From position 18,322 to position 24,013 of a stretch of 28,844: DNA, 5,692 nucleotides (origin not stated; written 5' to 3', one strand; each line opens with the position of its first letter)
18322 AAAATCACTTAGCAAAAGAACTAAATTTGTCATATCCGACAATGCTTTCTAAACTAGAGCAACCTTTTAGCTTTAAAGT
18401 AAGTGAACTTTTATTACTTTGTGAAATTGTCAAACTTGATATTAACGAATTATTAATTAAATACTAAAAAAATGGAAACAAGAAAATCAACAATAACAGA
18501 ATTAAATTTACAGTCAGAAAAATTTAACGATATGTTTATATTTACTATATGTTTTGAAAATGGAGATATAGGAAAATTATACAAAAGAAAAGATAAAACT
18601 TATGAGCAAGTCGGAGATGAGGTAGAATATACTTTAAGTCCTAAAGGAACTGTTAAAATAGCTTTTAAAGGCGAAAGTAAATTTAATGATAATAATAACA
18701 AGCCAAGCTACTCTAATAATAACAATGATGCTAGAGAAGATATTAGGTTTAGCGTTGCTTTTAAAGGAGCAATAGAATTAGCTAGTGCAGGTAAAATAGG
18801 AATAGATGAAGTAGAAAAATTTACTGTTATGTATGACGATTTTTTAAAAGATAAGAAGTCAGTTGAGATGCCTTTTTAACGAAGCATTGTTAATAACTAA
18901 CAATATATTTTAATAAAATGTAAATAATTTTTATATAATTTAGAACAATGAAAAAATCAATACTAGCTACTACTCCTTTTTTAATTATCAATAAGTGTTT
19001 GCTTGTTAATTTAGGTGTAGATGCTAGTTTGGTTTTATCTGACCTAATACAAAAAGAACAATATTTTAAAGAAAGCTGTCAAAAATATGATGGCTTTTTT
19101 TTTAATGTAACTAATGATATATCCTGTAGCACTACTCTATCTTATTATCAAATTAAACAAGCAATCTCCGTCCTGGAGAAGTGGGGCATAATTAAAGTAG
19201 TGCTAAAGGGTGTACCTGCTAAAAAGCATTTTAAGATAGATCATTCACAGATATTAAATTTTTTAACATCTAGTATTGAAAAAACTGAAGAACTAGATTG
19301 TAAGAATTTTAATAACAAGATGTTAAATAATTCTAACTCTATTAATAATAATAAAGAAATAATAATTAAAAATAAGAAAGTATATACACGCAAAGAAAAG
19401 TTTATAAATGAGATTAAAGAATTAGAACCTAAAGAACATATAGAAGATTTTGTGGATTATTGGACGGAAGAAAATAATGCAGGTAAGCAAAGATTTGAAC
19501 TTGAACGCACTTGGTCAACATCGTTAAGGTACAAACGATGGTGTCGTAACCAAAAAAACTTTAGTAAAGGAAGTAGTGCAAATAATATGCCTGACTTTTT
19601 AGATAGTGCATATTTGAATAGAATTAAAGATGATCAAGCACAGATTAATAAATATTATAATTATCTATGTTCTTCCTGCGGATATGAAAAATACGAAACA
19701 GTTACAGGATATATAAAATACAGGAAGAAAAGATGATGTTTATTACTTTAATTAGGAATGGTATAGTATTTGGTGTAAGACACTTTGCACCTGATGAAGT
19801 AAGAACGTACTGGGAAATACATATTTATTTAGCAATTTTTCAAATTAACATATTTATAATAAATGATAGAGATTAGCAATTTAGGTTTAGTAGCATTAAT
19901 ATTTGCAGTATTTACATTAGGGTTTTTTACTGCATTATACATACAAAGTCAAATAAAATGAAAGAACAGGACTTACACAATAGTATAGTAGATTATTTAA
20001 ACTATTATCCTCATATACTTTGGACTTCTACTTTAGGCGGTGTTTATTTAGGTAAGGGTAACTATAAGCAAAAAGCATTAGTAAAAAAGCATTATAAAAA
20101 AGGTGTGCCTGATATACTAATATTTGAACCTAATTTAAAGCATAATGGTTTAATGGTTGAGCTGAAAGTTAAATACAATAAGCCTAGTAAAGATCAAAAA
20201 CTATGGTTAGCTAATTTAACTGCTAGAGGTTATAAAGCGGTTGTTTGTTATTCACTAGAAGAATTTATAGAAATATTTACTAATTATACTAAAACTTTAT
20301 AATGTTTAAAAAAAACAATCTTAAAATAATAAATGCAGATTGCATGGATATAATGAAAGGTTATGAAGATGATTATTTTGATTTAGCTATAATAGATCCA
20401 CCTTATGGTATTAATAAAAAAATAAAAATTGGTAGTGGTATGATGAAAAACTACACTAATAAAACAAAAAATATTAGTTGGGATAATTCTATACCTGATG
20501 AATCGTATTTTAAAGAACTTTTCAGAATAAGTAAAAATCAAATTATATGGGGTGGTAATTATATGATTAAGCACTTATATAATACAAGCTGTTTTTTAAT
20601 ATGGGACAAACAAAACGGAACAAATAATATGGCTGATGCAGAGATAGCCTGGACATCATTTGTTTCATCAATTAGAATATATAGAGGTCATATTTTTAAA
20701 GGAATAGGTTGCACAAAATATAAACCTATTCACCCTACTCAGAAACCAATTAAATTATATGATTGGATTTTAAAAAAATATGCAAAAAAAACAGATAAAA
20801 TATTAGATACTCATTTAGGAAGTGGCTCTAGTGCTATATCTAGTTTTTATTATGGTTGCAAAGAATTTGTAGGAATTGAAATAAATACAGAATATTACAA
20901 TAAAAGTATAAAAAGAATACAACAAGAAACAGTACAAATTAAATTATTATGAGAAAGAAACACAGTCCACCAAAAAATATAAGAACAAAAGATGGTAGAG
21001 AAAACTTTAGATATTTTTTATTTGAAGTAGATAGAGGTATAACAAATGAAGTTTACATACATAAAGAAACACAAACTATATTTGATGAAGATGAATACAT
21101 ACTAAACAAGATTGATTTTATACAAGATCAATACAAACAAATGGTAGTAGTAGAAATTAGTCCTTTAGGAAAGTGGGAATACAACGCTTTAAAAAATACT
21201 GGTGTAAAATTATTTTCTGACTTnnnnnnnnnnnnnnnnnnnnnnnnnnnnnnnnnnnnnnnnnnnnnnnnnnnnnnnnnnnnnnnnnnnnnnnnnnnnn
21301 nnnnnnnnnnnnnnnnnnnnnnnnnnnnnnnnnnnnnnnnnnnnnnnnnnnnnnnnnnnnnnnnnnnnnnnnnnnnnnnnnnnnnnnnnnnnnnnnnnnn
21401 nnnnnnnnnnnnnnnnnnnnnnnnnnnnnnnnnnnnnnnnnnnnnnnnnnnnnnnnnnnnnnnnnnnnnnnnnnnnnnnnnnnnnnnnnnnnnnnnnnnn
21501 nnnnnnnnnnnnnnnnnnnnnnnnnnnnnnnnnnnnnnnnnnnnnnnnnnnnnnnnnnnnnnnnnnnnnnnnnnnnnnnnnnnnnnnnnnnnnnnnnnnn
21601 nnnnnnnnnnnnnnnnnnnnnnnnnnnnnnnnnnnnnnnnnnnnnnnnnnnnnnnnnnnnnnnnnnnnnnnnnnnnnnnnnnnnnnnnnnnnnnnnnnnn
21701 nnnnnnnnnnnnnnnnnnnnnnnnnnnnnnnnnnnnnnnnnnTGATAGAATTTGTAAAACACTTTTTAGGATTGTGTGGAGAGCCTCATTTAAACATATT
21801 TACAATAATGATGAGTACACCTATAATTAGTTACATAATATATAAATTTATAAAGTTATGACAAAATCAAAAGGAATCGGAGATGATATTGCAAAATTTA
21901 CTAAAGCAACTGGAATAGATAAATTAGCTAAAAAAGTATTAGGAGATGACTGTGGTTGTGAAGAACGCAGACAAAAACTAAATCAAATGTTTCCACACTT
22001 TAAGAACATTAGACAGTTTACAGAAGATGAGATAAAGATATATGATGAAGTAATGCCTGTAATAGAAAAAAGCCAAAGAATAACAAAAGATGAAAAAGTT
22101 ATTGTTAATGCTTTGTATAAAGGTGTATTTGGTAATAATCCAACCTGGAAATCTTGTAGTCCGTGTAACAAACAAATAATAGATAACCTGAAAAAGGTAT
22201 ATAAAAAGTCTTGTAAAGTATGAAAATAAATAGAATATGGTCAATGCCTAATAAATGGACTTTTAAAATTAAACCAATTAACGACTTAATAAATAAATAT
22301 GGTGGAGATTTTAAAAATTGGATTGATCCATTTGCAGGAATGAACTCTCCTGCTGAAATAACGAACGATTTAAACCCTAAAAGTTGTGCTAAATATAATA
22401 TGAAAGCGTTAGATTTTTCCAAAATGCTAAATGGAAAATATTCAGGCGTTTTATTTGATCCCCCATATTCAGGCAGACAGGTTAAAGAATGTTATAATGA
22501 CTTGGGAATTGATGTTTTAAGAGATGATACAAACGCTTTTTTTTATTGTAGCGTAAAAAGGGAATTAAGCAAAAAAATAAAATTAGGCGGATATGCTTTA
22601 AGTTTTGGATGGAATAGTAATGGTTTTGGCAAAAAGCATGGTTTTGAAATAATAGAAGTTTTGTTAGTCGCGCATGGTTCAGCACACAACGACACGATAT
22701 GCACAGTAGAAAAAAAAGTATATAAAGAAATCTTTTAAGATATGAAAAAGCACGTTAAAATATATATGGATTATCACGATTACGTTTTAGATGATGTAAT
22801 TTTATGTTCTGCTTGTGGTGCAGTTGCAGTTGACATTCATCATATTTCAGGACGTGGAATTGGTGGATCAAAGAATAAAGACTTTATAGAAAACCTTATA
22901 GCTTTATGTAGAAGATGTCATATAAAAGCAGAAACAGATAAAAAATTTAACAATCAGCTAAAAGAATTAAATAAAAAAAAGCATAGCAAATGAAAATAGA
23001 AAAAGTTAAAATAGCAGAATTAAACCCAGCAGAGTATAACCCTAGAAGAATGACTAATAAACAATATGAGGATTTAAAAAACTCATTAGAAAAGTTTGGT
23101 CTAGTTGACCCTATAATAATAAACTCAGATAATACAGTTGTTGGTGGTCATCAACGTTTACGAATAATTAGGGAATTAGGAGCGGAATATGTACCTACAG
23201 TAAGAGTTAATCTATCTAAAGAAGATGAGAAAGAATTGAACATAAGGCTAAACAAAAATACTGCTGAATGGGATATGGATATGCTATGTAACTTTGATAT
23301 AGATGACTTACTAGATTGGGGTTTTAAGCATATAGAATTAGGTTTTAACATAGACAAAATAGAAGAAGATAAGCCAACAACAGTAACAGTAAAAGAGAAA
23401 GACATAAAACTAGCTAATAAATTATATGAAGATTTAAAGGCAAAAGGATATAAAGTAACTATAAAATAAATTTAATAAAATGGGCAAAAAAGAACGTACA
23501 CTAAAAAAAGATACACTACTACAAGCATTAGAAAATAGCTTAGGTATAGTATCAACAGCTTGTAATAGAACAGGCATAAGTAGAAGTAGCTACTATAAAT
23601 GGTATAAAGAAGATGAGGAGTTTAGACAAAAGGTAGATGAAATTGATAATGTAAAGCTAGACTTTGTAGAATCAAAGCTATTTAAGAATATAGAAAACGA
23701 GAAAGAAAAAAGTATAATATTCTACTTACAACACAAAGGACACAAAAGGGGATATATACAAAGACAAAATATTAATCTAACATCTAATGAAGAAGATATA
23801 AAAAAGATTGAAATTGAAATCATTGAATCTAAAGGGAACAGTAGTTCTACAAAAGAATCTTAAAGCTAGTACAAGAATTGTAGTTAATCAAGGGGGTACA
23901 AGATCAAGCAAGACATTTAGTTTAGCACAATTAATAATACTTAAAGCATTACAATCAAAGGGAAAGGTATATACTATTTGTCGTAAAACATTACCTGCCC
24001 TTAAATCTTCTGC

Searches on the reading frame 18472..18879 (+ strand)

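Call 6: search_protein_families(library=pfam, proteins=[window:18472-18879:+], max_evalue=1)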
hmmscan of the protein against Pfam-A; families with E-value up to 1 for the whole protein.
window:18472-18879:+ (135 aa): 0 families

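Call 12: search_protein_families(library=phrogs, proteins=[window:18472-18879:+], max_evalue=0.1)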
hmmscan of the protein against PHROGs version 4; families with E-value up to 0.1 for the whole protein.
window:18472-18879:+ (135 aa): 1 family
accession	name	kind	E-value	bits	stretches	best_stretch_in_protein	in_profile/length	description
phrog_15754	-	unknown function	0.088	13.5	0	27-50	25-42/43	-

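Call 68: search_protein_families(library=ncbifam, proteins=[window:18472-18879:+], max_evalue=0.1)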
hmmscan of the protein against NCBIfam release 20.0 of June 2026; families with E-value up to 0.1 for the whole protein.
window:18472-18879:+ (135 aa): 0 families

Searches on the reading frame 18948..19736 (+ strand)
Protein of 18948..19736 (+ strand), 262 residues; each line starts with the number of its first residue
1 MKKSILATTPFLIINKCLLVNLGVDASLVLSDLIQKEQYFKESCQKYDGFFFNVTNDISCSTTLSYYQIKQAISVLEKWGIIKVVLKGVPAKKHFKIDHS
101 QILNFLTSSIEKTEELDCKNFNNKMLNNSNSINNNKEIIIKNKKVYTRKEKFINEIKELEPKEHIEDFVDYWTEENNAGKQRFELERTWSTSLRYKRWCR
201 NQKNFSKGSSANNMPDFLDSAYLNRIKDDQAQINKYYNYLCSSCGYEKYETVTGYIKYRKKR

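Call 6: search_protein_families(library=pfam, proteins=[window:18948-19736:+], max_evalue=1)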
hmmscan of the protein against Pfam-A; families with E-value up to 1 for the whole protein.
window:18948-19736:+ (262 aa): 0 families

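Call 12: search_protein_families(library=phrogs, proteins=[window:18948-19736:+], max_evalue=0.1)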
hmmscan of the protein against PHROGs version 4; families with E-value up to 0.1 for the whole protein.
window:18948-19736:+ (262 aa): 5 families
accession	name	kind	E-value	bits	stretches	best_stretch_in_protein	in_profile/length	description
phrog_19415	-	unknown function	6e-10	40.5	1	108-211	103-211/224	-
phrog_9773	-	DNA, RNA and nucleotide metabolism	3.5e-09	37.8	1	38-151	38-150/288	replication initiation O-like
phrog_1347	-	unknown function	6.4e-06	26.2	1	17-143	17-141/417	-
phrog_1835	-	DNA, RNA and nucleotide metabolism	0.00029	21.3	1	43-175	59-184/301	HTH DNA binding protein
phrog_25342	-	unknown function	0.055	14.8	0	40-85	17-63/94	-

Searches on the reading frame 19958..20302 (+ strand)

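Call 16: search_protein_families(library=phrogs, proteins=[window:19958-20302:+], max_evalue=0.001)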
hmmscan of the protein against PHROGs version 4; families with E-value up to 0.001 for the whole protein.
window:19958-20302:+ (114 aa): 4 families
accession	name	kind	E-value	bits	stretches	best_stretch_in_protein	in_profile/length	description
phrog_824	-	unknown function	2.6e-22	81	1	2-112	65-176/265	-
phrog_5702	-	DNA, RNA and nucleotide metabolism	8.9e-15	55.5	1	46-110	3-66/70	Holliday junction resolvase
phrog_93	-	DNA, RNA and nucleotide metabolism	6e-11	42.7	1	1-112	352-443/613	endonuclease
phrog_2363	-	unknown function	3.9e-05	24.3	1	44-111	103-171/192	-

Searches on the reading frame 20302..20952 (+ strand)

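Call 16: search_protein_families(library=phrogs, proteins=[window:20302-20952:+], max_evalue=0.001)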
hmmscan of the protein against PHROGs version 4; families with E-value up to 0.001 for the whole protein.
window:20302-20952:+ (216 aa): 13 families
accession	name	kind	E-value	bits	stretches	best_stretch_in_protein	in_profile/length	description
phrog_67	-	other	3.1e-36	126.7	1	3-212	120-349/743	DNA methyltransferase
phrog_23224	-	other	9.4e-34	118.1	1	3-208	63-294/305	DNA methyltransferase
phrog_18293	-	other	5.6e-18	66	1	138-210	40-111/119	methyltransferase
phrog_498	-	other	7.6e-14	52.1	1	22-212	219-426/633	DNA methyltransferase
phrog_3008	-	other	3.7e-12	47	1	137-210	143-215/244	DNA methyltransferase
phrog_6952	-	other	1.1e-08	36.2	1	140-209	110-178/181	DNA methyltransferase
phrog_6025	-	other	5.1e-08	33.7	1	2-120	7-127/192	DNA methyltransferase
phrog_18146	-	other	1.1e-07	32.2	1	151-196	56-101/452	DNA methyltransferase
phrog_12862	-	unknown function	5.9e-06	27.2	1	7-80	3-58/149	-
phrog_23085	-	unknown function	7.7e-06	26.6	1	142-206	42-105/138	-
phrog_3820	-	other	5.9e-05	23.3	0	8-43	114-143/255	DNA methyltransferase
phrog_23148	-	unknown function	8.2e-05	23.7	1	144-206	85-146/165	-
phrog_8769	-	other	0.00029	21.6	0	163-210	11-57/71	methyltransferase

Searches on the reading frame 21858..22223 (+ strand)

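Call 16: search_protein_families(library=phrogs, proteins=[window:21858-22223:+], max_evalue=0.001)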
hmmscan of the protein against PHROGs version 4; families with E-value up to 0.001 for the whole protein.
window:21858-22223:+ (121 aa): 1 family
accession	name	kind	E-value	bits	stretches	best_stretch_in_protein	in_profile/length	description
phrog_32048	-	unknown function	6.6e-05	24.2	1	2-107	9-103/119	-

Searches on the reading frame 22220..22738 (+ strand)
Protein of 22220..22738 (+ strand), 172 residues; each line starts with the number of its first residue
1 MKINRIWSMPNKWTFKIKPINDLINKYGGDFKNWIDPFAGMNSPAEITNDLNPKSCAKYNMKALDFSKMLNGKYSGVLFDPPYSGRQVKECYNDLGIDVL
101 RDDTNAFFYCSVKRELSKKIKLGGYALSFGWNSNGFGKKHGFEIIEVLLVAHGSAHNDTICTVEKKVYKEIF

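Call 17: search_protein_families(library=phrogs, proteins=[window:22220-22738:+], max_evalue=0.001)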
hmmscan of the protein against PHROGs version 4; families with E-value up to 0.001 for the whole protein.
window:22220-22738:+ (172 aa): 1 family
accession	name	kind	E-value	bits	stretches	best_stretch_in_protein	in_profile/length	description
phrog_11619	-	other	5.4e-38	131.3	1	11-169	21-177/186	DNA methyltransferase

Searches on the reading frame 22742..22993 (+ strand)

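Call 17: search_protein_families(library=phrogs, proteins=[window:22742-22993:+], max_evalue=0.001)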
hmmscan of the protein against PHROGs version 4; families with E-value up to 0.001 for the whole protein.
window:22742-22993:+ (83 aa): 15 families
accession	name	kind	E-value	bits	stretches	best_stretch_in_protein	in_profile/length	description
phrog_740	-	DNA, RNA and nucleotide metabolism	1.6e-09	38.2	1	21-68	40-89/332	HNH endonuclease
phrog_144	-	DNA, RNA and nucleotide metabolism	6.2e-08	33.5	1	14-74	78-143/175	HNH endonuclease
phrog_8048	-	DNA, RNA and nucleotide metabolism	1.6e-06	28.5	1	22-71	179-233/273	HNH endonuclease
phrog_1271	-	DNA, RNA and nucleotide metabolism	2.9e-06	27.9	1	22-80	269-331/361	HNH endonuclease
phrog_119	-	DNA, RNA and nucleotide metabolism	4.1e-06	26.9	1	8-80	191-271/443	HNH endonuclease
phrog_7785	-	DNA, RNA and nucleotide metabolism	4.2e-06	27.8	1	10-75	60-124/147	HNH endonuclease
phrog_96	-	DNA, RNA and nucleotide metabolism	9.6e-06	26.1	1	11-68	252-307/334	HNH endonuclease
phrog_8446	-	DNA, RNA and nucleotide metabolism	4.3e-05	24.3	1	26-71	147-203/211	HNH endonuclease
phrog_22514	-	DNA, RNA and nucleotide metabolism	9.8e-05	23.5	1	20-79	67-124/187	HNH endonuclease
phrog_6050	-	DNA, RNA and nucleotide metabolism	0.00012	22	1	4-79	296-373/402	HNH endonuclease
phrog_589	-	DNA, RNA and nucleotide metabolism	0.00024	21.9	1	15-66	87-142/179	HNH endonuclease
phrog_333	-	DNA, RNA and nucleotide metabolism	0.00031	21.9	1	23-74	41-88/138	HNH endonuclease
phrog_4581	-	head and packaging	0.00031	21.3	1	15-72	61-116/395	terminase small subunit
phrog_7566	-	unknown function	0.00055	21.1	1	18-80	11-73/96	-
phrog_1588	-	unknown function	0.00062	20.6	1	20-64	37-83/132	-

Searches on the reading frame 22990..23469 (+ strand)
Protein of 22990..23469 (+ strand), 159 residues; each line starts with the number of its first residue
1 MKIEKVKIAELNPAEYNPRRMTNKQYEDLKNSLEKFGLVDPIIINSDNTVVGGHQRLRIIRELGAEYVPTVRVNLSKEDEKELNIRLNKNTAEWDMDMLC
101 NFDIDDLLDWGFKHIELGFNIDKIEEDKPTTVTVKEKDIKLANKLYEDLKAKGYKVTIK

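Call 17: search_protein_families(library=phrogs, proteins=[window:22990-23469:+], max_evalue=0.001)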
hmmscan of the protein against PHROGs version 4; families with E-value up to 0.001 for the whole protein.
window:22990-23469:+ (159 aa): 24 families
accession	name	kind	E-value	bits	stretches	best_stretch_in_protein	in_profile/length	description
phrog_498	-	other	1.6e-36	127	1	1-127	33-163/633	DNA methyltransferase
phrog_620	-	DNA, RNA and nucleotide metabolism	2.1e-35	123.8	1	1-134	7-141/217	ParB-like partition protein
phrog_9353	-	unknown function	3.3e-28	100.2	1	3-133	11-151/245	-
phrog_940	-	DNA, RNA and nucleotide metabolism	2.3e-19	70.9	1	1-136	4-146/388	nuclease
phrog_5475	-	unknown function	5.3e-18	66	1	2-97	2-94/458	-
phrog_8071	-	DNA, RNA and nucleotide metabolism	3.6e-16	60.4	1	1-125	5-127/389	ParB-like partition protein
phrog_15396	-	DNA, RNA and nucleotide metabolism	2.4e-14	54.8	1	2-126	3-129/258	ParB-like partition nuclease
phrog_18056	-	DNA, RNA and nucleotide metabolism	6.7e-14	52.6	1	1-149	1-122/387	ParB-like partition nuclease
phrog_723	-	DNA, RNA and nucleotide metabolism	1e-13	52.6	1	2-102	12-118/223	ParB-like partition protein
phrog_930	-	DNA, RNA and nucleotide metabolism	7.3e-13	49.9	1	2-134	6-145/223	ParB-like partition protein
phrog_2159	-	DNA, RNA and nucleotide metabolism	1.1e-10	42.4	1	2-88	60-158/365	ParB-like partition protein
phrog_4715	-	DNA, RNA and nucleotide metabolism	3.8e-10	39.8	1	2-94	146-243/630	ParB-like partition protein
phrog_8947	-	unknown function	4.8e-10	40.4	1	12-85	24-97/219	-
phrog_12047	-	DNA, RNA and nucleotide metabolism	4.3e-09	37.3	1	3-92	5-86/301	ParB-like partition nuclease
phrog_26387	-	DNA, RNA and nucleotide metabolism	1.6e-07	32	1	3-87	10-99/252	ParB-like partition nuclease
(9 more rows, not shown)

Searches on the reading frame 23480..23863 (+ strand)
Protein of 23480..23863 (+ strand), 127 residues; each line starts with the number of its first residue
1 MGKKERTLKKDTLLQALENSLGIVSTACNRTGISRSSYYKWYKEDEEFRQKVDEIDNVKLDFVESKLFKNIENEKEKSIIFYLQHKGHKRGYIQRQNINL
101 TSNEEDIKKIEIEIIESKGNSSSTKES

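Call 17: search_protein_families(library=phrogs, proteins=[window:23480-23863:+], max_evalue=0.001)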
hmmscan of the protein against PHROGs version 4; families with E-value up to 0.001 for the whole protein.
window:23480-23863:+ (127 aa): 7 families
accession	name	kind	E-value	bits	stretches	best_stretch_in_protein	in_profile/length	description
phrog_4044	-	head and packaging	3.9e-06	27.5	1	9-68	28-86/180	terminase small subunit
phrog_4102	-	head and packaging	3.5e-05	25.1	1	10-74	20-90/166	terminase small subunit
phrog_24579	-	head and packaging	5.1e-05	24.3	1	24-72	34-85/126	terminase small subunit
phrog_309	-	head and packaging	5.3e-05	24.3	1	32-113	167-271/319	terminase small subunit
phrog_12375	-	DNA, RNA and nucleotide metabolism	0.00024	22.3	1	6-46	7-47/100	DNA binding protein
phrog_157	-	integration and excision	0.00043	20.4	1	7-51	201-247/580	transposase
phrog_21036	-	unknown function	0.00052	21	1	23-55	12-44/109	-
